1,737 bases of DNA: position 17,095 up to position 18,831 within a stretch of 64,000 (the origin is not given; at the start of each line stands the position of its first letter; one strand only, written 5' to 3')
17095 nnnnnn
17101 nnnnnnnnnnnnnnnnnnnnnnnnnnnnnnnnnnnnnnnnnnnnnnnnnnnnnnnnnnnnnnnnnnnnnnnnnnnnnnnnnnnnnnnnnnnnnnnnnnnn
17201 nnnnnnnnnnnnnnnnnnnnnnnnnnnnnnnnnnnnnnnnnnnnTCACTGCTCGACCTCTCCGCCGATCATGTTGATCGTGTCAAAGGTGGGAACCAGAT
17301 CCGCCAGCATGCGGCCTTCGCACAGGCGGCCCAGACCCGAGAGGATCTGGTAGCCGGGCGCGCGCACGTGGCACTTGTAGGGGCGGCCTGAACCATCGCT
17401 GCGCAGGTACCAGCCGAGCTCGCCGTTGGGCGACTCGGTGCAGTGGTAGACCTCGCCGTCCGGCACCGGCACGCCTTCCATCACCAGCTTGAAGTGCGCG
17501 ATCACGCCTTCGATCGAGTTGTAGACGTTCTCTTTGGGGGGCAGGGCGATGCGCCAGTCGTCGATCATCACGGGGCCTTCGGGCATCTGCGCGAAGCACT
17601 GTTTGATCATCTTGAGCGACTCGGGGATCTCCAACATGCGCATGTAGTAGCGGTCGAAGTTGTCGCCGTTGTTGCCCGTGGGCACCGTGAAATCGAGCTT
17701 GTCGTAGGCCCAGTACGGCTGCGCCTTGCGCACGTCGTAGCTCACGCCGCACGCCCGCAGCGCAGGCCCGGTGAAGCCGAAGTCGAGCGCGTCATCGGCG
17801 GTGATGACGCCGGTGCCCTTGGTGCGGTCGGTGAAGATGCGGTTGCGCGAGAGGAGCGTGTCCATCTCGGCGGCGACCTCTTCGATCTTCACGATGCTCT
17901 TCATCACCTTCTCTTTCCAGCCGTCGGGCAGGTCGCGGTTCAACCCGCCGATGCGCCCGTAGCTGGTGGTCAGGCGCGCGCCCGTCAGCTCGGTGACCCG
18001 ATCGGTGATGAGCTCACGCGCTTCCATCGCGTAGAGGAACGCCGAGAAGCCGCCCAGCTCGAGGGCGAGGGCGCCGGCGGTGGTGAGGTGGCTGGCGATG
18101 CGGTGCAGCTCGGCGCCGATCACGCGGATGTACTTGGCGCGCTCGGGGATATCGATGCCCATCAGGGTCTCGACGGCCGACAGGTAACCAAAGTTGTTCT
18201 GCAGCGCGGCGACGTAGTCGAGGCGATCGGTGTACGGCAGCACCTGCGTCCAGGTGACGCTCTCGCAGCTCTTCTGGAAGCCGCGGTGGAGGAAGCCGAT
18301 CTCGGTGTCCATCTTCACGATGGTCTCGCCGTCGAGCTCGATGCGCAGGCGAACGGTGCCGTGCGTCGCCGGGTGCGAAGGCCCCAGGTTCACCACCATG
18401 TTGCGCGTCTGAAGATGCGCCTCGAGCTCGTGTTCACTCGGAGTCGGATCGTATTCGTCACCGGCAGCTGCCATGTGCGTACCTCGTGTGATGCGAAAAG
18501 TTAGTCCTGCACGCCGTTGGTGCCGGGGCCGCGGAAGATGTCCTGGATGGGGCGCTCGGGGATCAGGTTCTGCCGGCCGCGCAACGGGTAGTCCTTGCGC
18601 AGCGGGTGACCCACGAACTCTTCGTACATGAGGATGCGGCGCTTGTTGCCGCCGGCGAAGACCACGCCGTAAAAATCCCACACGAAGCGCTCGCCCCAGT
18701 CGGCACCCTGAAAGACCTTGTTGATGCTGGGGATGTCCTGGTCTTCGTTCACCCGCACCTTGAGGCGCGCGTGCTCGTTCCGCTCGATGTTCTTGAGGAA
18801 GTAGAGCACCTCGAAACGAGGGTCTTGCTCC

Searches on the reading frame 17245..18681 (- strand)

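Call 8: search_protein_families(library=pfam, proteins=[window:17245-18681:-], max_evalue=0.01)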
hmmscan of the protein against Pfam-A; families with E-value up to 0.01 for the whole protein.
window:17245-18681:- (478 aa): 1 family
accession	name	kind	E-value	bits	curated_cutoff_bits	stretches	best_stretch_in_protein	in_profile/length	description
PF00346.24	Complex1_49kDa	-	4.2e-103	344.5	24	1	209-477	2-270/271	Respiratory-chain NADH dehydrogenase, 49 Kd subunit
